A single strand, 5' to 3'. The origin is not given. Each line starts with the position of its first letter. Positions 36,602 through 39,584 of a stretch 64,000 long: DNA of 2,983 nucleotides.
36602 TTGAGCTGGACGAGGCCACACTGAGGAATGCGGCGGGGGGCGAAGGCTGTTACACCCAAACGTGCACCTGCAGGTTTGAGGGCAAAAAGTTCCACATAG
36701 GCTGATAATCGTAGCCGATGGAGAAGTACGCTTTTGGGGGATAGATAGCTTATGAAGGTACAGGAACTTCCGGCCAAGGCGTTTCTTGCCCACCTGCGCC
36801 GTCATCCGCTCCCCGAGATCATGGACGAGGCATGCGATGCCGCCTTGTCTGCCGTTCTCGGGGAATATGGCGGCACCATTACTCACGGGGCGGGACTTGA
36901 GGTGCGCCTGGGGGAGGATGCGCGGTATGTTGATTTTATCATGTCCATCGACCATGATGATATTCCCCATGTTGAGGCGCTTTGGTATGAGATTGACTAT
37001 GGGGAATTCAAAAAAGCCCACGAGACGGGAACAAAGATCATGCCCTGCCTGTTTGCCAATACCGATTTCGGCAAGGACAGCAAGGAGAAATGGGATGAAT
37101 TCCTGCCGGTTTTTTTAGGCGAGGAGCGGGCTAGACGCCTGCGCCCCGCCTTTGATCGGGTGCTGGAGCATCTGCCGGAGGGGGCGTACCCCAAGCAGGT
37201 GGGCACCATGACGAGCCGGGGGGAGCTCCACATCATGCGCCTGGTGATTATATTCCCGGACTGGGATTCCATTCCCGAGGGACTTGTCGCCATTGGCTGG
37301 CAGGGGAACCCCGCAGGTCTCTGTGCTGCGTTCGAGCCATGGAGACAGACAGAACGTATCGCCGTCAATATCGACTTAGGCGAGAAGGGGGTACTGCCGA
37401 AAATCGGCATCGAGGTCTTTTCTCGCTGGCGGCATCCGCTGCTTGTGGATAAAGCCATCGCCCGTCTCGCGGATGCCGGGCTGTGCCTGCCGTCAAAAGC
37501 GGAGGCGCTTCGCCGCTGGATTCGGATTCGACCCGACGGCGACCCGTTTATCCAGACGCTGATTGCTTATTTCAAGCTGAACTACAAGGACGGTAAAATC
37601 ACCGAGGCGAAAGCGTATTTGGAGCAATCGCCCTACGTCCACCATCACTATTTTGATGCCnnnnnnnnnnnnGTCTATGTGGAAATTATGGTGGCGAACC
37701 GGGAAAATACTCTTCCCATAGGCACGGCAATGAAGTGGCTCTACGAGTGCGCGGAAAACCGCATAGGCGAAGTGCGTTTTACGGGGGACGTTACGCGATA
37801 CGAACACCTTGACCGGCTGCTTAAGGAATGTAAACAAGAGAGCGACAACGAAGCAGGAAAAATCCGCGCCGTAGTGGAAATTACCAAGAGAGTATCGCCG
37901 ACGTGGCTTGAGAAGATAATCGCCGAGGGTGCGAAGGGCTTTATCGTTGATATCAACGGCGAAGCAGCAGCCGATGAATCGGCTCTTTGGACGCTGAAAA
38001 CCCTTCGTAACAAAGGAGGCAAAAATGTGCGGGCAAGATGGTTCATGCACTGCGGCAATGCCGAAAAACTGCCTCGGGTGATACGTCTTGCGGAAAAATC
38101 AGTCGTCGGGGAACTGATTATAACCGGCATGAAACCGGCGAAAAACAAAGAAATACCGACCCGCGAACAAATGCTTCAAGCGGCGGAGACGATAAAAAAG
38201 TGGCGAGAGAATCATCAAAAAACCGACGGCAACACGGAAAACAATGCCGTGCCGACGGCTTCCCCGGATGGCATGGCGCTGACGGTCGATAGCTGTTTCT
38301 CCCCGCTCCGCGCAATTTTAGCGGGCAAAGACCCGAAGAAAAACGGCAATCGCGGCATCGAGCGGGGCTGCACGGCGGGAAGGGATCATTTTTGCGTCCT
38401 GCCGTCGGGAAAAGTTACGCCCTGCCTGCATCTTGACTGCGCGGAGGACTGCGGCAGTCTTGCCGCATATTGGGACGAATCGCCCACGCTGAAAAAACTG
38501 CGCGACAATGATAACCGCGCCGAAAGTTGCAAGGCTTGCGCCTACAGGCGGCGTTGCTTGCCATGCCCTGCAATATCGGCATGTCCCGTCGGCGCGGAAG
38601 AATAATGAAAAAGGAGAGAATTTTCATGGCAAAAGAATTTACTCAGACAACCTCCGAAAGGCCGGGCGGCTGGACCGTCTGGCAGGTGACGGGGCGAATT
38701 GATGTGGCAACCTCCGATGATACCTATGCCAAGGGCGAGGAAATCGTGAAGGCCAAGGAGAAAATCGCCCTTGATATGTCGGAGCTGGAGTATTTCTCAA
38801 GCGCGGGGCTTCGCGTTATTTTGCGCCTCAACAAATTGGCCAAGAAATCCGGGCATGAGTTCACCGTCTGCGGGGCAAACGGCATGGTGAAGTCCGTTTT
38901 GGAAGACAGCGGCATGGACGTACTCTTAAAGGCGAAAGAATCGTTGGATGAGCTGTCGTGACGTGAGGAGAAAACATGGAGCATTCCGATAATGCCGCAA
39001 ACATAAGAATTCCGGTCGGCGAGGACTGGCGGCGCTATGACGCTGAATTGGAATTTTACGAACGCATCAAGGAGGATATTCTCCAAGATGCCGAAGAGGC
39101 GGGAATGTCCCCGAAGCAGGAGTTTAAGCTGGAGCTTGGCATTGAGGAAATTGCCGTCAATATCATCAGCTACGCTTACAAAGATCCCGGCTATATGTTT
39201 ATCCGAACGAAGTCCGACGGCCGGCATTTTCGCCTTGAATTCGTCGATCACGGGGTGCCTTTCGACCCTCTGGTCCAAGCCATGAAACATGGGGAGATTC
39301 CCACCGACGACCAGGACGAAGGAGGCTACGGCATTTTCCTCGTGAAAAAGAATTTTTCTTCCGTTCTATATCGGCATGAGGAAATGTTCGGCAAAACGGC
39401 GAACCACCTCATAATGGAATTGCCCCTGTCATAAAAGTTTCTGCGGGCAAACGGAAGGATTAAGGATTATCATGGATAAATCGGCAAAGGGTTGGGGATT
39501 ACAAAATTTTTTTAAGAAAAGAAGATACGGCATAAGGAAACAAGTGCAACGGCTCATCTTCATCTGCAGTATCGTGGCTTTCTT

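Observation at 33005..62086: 29-kb RiPP supercluster: 12 Nif11-like/GG-leader precursors, 4 rSAM-SPASM enzymes, NHLM-type exporter and embedded regulators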

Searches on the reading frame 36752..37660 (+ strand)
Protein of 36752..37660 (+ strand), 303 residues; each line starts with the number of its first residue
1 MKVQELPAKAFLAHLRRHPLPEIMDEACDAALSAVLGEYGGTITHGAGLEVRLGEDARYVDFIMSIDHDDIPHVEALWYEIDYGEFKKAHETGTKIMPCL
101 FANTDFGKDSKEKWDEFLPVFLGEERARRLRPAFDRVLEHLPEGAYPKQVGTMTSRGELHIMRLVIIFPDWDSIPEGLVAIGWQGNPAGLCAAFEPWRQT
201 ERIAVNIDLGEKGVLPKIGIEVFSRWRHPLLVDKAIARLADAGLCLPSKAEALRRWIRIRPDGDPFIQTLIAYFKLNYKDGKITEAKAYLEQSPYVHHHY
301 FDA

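Call 73: search_protein_families(library=pfam, proteins=[window:36752-37660:+], max_evalue=10)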
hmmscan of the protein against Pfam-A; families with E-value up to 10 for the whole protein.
window:36752-37660:+ (303 aa): 1 family
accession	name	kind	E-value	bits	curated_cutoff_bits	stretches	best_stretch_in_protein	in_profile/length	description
PF01842.31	ACT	-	0.094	13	27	1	30-75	15-58/66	ACT domain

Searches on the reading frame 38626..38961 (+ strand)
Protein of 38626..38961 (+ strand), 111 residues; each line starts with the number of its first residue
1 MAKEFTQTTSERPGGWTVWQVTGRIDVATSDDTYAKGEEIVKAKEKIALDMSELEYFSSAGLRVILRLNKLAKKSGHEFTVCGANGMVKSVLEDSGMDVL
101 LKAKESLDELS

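Call 6: search_protein_families(library=pfam, proteins=[window:38626-38961:+], max_evalue=0.01)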
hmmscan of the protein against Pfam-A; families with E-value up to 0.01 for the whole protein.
window:38626-38961:+ (111 aa): 2 families
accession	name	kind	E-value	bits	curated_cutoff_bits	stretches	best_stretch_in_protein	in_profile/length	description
PF13466.11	STAS_2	-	1.8e-14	54.1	29.2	1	21-98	3-80/80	STAS domain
PF01740.26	STAS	-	2.2e-14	53.5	22.6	1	11-109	5-105/106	STAS domain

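Call 75: search_protein_families(library=ncbifam, proteins=[window:38626-38961:+], max_evalue=0.001)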
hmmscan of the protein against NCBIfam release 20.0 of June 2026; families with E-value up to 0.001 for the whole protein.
window:38626-38961:+ (111 aa): 4 families
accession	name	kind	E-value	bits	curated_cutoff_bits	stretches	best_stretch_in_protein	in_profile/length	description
TIGR00377.1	ant_ant_sig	superfamily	7.3e-16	58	53.45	1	10-109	7-108/108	anti-sigma factor antagonist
TIGR02886.1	spore_II_AA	equivalog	3.6e-10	39.8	114.75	1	18-109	11-104/106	anti-sigma F factor antagonist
NF033618.0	mlaB_1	equivalog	2.7e-05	24.5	90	1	21-91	14-82/94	lipid asymmetry maintenance protein MlaB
NF002134.0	PRK00971.1-4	equivalog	7.7e-05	21.6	557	1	10-100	323-414/429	glutaminase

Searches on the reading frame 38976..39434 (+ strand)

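Call 6: search_protein_families(library=pfam, proteins=[window:38976-39434:+], max_evalue=0.01)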
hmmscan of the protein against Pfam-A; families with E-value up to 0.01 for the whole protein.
window:38976-39434:+ (152 aa): 1 family
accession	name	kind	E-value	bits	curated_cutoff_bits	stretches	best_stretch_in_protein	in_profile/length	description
PF13581.12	HATPase_c_2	-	1.6e-16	60.9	27.4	1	35-142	15-120/127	Histidine kinase-like ATPase domain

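Call 75: search_protein_families(library=ncbifam, proteins=[window:38976-39434:+], max_evalue=0.001)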
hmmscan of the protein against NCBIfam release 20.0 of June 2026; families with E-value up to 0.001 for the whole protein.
window:38976-39434:+ (152 aa): 1 family
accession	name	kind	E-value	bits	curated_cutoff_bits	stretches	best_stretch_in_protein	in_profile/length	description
NF041045.1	RsbA_anti_sig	subfamily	1.9e-05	24.1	210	1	29-130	192-286/303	anti-sigma factor RsbA family regulatory protein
